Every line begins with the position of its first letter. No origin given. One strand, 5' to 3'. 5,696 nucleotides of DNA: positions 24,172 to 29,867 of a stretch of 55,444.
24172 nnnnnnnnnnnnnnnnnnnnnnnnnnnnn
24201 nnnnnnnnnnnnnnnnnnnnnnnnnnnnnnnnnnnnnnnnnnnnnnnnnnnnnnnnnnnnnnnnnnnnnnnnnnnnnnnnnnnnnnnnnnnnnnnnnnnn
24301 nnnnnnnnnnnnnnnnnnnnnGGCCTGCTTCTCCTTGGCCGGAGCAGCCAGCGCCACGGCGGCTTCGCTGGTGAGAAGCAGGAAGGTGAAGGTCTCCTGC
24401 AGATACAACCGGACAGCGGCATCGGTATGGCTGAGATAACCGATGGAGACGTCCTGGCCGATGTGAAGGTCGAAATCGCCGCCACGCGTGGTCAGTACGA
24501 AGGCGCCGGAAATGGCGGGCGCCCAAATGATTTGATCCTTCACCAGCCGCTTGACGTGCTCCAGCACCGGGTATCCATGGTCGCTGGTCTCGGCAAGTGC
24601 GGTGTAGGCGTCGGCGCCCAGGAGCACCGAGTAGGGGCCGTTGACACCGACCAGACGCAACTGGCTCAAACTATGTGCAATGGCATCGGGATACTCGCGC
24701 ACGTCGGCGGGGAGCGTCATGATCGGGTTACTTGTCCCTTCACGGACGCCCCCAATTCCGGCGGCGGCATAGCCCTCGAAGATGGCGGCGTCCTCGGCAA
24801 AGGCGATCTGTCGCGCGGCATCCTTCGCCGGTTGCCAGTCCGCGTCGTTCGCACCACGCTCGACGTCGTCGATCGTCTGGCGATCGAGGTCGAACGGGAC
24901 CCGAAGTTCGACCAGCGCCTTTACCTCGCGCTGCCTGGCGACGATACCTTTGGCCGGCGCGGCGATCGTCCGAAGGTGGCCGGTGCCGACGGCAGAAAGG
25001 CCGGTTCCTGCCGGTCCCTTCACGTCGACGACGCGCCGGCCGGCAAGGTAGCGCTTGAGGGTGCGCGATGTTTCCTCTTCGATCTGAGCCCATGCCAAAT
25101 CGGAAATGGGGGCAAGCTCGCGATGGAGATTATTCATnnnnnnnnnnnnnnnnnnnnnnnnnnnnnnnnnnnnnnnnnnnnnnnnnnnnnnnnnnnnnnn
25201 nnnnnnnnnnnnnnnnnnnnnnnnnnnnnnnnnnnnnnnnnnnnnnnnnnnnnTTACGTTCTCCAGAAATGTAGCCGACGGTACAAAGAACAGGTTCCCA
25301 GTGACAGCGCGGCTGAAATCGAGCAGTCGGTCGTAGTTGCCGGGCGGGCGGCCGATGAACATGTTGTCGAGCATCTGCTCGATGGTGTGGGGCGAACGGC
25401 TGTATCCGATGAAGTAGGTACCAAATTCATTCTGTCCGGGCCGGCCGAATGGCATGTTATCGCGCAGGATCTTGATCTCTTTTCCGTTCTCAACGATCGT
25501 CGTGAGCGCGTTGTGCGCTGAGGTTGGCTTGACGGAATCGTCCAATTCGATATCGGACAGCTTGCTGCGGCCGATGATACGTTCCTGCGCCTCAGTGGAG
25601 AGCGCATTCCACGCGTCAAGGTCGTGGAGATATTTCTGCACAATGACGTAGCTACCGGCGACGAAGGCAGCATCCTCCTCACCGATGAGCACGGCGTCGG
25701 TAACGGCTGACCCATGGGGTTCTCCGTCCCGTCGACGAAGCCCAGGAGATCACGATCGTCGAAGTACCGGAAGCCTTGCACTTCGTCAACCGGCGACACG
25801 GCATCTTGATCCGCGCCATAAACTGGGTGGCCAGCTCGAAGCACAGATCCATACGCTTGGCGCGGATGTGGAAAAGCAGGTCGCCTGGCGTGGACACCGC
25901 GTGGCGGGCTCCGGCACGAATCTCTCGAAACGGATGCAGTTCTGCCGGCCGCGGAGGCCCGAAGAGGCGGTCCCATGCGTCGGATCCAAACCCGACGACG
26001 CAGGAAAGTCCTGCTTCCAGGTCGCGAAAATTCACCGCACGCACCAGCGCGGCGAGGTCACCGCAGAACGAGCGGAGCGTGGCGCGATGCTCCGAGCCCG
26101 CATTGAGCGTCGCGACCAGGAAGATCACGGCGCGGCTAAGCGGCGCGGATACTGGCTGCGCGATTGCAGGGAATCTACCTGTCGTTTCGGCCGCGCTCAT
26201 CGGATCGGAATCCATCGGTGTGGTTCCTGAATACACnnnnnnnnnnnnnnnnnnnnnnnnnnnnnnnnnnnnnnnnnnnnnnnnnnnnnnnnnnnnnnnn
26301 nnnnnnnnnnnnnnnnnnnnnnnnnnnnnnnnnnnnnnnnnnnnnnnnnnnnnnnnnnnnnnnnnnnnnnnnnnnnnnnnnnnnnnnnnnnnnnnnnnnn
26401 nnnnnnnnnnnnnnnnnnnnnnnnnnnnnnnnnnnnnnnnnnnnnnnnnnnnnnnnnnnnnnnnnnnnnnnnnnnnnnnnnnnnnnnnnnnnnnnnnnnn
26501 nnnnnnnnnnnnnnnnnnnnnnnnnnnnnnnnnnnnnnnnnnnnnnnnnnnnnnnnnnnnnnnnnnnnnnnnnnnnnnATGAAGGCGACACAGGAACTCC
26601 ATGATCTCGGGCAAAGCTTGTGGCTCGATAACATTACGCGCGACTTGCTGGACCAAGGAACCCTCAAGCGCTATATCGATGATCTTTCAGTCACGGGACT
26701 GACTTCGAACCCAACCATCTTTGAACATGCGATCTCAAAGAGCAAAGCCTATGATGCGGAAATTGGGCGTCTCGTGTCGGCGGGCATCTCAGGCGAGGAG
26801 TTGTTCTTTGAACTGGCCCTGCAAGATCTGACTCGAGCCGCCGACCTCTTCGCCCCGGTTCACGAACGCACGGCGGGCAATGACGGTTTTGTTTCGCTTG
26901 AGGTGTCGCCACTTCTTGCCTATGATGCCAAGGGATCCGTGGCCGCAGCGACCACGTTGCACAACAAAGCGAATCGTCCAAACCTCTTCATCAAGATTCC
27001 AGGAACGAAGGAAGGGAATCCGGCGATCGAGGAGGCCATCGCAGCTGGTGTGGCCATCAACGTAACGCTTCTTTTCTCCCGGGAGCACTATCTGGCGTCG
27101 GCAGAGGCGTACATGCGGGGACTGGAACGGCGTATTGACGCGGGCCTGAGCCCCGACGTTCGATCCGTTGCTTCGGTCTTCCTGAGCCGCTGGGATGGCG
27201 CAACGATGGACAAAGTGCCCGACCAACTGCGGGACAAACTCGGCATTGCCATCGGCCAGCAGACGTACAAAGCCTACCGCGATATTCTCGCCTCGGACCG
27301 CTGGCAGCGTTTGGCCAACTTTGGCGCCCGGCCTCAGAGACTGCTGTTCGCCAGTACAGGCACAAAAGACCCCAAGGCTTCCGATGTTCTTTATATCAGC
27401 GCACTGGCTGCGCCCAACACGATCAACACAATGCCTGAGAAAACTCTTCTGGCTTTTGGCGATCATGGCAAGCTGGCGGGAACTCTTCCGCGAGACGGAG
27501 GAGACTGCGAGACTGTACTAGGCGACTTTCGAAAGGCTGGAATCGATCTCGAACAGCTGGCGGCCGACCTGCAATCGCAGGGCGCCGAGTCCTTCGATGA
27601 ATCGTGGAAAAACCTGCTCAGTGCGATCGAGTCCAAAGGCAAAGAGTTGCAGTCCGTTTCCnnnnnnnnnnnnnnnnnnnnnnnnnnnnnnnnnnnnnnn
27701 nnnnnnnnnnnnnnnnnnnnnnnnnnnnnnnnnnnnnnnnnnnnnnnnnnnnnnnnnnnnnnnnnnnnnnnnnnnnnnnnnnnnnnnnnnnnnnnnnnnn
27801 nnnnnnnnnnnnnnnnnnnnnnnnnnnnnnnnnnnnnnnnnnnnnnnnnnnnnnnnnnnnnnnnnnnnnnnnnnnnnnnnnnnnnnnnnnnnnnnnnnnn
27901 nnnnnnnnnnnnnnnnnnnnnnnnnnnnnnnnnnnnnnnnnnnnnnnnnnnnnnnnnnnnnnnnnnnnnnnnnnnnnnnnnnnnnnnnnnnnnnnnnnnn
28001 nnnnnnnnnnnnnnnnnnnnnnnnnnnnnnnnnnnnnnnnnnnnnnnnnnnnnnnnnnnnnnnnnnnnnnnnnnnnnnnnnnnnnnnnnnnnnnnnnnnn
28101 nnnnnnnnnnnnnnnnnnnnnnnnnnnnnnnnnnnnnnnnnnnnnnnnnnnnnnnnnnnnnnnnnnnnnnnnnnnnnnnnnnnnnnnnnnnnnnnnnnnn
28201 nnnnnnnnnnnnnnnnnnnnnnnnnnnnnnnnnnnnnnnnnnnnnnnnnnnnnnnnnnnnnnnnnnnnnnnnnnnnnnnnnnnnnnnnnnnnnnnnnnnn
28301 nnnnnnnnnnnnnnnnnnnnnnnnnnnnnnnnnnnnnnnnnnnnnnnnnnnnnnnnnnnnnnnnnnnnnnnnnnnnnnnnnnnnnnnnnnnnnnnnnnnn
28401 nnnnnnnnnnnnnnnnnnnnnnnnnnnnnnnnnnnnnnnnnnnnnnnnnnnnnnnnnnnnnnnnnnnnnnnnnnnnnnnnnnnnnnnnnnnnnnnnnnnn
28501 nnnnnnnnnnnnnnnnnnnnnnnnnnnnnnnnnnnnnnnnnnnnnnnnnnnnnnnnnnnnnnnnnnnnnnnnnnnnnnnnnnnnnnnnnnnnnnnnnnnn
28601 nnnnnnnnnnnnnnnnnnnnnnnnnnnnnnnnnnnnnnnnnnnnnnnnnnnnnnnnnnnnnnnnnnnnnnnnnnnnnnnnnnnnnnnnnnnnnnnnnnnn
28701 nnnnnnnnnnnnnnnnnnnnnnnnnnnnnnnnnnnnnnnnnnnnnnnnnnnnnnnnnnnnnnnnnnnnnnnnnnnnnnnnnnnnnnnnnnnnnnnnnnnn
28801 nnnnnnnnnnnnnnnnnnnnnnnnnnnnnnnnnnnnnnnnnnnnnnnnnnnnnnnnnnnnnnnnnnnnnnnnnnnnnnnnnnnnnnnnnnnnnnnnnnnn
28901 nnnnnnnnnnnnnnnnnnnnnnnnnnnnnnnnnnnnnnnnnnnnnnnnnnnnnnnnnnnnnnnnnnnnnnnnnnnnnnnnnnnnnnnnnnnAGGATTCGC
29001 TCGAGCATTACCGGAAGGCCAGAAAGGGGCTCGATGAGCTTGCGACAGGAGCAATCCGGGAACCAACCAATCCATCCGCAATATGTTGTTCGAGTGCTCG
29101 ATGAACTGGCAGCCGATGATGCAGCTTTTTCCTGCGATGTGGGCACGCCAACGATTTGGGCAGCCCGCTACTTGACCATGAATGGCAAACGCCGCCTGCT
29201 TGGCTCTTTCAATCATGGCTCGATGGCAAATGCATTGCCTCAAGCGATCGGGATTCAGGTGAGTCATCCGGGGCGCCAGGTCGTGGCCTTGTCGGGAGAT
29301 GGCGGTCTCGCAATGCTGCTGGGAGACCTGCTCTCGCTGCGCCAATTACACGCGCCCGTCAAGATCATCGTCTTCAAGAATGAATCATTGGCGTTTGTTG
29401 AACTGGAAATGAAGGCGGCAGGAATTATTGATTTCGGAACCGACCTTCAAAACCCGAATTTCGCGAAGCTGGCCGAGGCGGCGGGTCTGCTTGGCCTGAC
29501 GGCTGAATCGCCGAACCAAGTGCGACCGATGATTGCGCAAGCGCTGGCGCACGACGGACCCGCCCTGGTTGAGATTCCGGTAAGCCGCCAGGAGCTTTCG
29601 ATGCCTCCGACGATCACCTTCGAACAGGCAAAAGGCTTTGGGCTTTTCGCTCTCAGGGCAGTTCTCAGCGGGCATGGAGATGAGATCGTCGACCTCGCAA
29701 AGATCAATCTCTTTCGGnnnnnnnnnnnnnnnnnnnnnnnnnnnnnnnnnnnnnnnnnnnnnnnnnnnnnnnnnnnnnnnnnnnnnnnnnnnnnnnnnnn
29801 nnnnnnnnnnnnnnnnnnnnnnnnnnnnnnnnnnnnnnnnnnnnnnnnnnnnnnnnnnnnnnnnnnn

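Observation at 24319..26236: DyP peroxidase and encapsulin nanocompartment operon; the cargo-loading peptide sits in a different frame from the peroxidase domain, which instead reads straight into the shell gene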

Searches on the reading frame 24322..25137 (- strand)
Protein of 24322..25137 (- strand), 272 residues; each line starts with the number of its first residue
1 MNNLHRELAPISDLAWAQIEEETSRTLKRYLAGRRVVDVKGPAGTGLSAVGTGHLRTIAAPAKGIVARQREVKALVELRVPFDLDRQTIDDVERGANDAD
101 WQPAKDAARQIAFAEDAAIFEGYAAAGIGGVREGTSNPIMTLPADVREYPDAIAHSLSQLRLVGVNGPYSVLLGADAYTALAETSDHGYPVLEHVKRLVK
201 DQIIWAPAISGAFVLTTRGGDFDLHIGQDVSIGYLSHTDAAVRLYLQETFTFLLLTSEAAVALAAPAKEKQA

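Call 8: find_related_loci(query=window:24322-25137:-, collection=genome_contigs, flank=10000)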
Query window:24322-25137:- (272 aa) in genome_contigs; peptide patterns used: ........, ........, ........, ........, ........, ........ (x = any residue, [..] = any of these).
600 stretches matched a pattern (row limit reached: there are more); 576 encode a relative of the query (tblastn E <= 1e-3); the best 80 are kept; 80 distinct loci.
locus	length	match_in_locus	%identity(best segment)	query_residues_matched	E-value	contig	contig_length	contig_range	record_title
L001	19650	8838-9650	92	1-271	2e-170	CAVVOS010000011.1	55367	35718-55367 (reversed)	MAG: uncultured Acidobacteriaceae bacterium isolate MFD02138.bin.1.23 genome assembly, contig: contig_2726, whole genome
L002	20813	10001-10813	93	1-271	2e-169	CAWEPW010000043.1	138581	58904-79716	MAG: uncultured Acidobacteriaceae bacterium isolate MFD04463.bin.2.13 genome assembly, contig: contig_94856, whole genom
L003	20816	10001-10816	91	1-272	4e-169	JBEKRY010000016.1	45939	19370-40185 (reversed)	MAG: Candidatus Sulfotelmatobacter sp. isolate SPRUCE 521 SPRUCE_521_16, whole genome shotgun sequence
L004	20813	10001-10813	91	1-271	1e-168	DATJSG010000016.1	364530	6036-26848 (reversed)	MAG TPA_asm: Terriglobales bacterium isolate SMAG_U14987 k141_597051, whole genome shotgun sequence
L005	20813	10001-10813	92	1-271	3e-167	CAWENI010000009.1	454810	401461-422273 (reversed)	MAG: Terriglobia bacterium isolate MFD02248.bin.1.37 genome assembly, contig: contig_46896, whole genome shotgun sequenc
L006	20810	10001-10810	92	1-270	3e-167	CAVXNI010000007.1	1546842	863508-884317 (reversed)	MAG: uncultured Acidobacteriota bacterium isolate MFD01716.bin.2.147 genome assembly, contig: contig_5949, whole genome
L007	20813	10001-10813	91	1-271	3e-167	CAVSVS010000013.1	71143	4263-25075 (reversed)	MAG: uncultured Acidobacteriaceae bacterium isolate MFD06435.bin.1.116 genome assembly, contig: contig_21722, whole geno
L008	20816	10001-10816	89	1-272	4e-167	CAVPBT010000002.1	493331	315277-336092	MAG: uncultured Acidobacteriaceae bacterium isolate MFD00008.bin.1.139 genome assembly, contig: contig_30926, whole geno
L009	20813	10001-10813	91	1-271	2e-166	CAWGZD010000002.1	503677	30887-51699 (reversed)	MAG: uncultured Acidobacteriaceae bacterium isolate MFD01716.bin.1.177 genome assembly, contig: contig_17858, whole geno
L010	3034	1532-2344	90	1-271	2e-175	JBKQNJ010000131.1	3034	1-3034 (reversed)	MAG: Candidatus Acidiferrales bacterium isolate LASAr3G3H3I__bin_91 LASAr3G3H3I_000000357316, whole genome shotgun seque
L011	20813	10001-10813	90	1-271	2e-166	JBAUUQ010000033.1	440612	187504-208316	MAG: Terriglobales bacterium isolate MFD05931_ilm_asm_bin20 k127_306544, whole genome shotgun sequence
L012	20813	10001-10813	90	1-271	2e-166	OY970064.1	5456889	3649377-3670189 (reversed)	MAG: uncultured Acidobacteriaceae bacterium isolate MFD06092.bin.c.1 genome assembly, chromosome: 1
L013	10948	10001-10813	91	1-271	7e-166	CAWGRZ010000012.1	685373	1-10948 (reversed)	MAG: uncultured Acidobacteriaceae bacterium isolate MFD06435.bin.1.130 genome assembly, contig: contig_44999, whole geno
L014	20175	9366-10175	91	1-270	5e-166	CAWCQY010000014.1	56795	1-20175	MAG: uncultured Acidobacteriota bacterium isolate MFD05377.bin.2.117 genome assembly, contig: contig_94778, whole genome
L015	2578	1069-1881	90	1-271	8e-177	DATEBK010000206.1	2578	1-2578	MAG TPA_asm: Terriglobales bacterium isolate SMAG_U8242 k141_224079, whole genome shotgun sequence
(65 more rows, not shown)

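Call 15: find_encoding_contigs(protein=window:24322-25137:-, flank=10000, max_places=6)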
Protein window:24322-25137:- (272 aa): no gene with exactly this product is on record in the collection.

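Call 43: search_solved_structures(query=window:24322-25137:-, max_evalue=1e-10)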
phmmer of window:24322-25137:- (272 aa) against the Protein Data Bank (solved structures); distinct sequences matched with E-value up to 1e-10: 34.
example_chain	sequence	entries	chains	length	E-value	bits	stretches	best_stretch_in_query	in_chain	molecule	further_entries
9i8d_A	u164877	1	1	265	2.1e-111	374.7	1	1-265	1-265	Encapsulin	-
7phm_Z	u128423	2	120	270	2.7e-109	367.8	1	1-264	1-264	29 kDa antigen CFP29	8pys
9fn9_A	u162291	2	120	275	2.9e-109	367.7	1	1-264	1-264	29 kDa antigen Cfp29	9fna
9bkx_A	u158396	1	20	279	3e-109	367.7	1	1-264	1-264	Type 1 encapsulin shell protein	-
7p1t_A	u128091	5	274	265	3.3e-109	367.5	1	1-264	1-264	29 kDa antigen, Cfp29 | Type 1 encapsulin shell protein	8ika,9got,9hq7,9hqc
7boj_A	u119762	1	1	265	4.2e-109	367.2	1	1-264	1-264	29 kDa antigen Cfp29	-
6i9g_A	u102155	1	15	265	1.4e-108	365.4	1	1-264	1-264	Linocin-M18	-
9e5e_A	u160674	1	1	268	1.1e-105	355.9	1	1-266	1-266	Bacteriocin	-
8u50_A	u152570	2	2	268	1.2e-105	355.9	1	1-264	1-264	Klebsiella pneumoniae family 1 encapsulin shell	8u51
7bcv_A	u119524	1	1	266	1.7e-95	322.6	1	1-264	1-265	Linocin-M18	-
9ry4_A0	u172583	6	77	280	4e-72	246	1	1-264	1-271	Type 1 encapsulin shell protein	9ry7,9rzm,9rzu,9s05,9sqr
8dn9_A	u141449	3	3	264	1e-71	244.7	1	1-263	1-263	29 kDa antigen cfp29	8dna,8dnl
7odw_A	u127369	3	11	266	1e-59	205.3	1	2-263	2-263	Linocin_M18 bacteriocin protein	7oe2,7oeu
7k5w_A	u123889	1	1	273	2.3e-39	138.6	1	3-263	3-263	Maritimacin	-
3dkt_A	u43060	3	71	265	2.8e-39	138.4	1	3-263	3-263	Maritimacin | Type 1 encapsulin shell protein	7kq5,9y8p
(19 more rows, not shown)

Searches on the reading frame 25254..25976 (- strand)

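Call 6: search_protein_families(library=ncbifam, proteins=[window:25254-25976:-], max_evalue=0.01)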
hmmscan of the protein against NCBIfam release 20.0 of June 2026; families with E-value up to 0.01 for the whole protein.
window:25254-25976:- (240 aa): 1 family
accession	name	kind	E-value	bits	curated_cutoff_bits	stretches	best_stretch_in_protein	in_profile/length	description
TIGR01413.1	Dyp_perox_fam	superfamily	1.1e-06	28.2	100.5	1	57-90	122-158/323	Dyp-type peroxidase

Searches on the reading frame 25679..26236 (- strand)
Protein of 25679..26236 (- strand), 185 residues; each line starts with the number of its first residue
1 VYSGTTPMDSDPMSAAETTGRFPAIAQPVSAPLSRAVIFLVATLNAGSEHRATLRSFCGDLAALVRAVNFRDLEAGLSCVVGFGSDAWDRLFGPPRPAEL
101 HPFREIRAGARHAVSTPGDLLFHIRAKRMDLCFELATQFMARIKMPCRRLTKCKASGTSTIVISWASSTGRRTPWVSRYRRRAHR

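Call 6: search_protein_families(library=ncbifam, proteins=[window:25679-26236:-], max_evalue=0.01)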
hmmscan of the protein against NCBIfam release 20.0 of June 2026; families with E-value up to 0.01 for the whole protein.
window:25679-26236:- (185 aa): 1 family
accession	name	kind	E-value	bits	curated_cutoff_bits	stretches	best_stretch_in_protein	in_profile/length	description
TIGR01413.1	Dyp_perox_fam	superfamily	1.5e-21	77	100.5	1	29-148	4-126/323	Dyp-type peroxidase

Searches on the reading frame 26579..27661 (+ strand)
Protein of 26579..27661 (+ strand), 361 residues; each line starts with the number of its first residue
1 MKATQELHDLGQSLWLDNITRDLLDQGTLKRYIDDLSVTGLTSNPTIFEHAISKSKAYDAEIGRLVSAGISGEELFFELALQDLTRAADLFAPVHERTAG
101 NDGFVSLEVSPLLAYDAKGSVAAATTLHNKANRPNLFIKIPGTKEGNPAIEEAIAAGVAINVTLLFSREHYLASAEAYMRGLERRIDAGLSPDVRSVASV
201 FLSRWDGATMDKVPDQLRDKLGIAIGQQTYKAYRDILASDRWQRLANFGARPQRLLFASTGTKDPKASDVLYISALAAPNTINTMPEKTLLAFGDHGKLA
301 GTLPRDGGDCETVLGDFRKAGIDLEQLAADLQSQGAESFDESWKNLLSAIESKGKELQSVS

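Call 17: find_encoding_contigs(protein=window:26579-27661:+, flank=10000, max_places=4)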
Protein window:26579-27661:+ (361 aa): no gene with exactly this product is on record in the collection.

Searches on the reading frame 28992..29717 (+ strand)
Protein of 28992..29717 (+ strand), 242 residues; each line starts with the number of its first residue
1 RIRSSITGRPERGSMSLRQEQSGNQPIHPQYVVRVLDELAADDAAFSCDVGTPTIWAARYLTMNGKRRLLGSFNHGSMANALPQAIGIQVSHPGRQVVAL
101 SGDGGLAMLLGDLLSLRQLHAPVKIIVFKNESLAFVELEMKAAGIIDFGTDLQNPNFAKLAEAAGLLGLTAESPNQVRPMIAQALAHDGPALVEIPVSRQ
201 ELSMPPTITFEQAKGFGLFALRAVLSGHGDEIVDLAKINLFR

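Call 25: search_protein_families(library=pfam, proteins=[window:28992-29717:+], max_evalue=0.001)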
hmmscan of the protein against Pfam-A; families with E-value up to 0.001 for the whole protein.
window:28992-29717:+ (242 aa): 1 family
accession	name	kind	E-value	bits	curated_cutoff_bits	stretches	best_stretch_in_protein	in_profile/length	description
PF02775.26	TPP_enzyme_C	-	3.1e-37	128.1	21.9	1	49-195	1-151/151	Thiamine pyrophosphate enzyme, C-terminal TPP binding domain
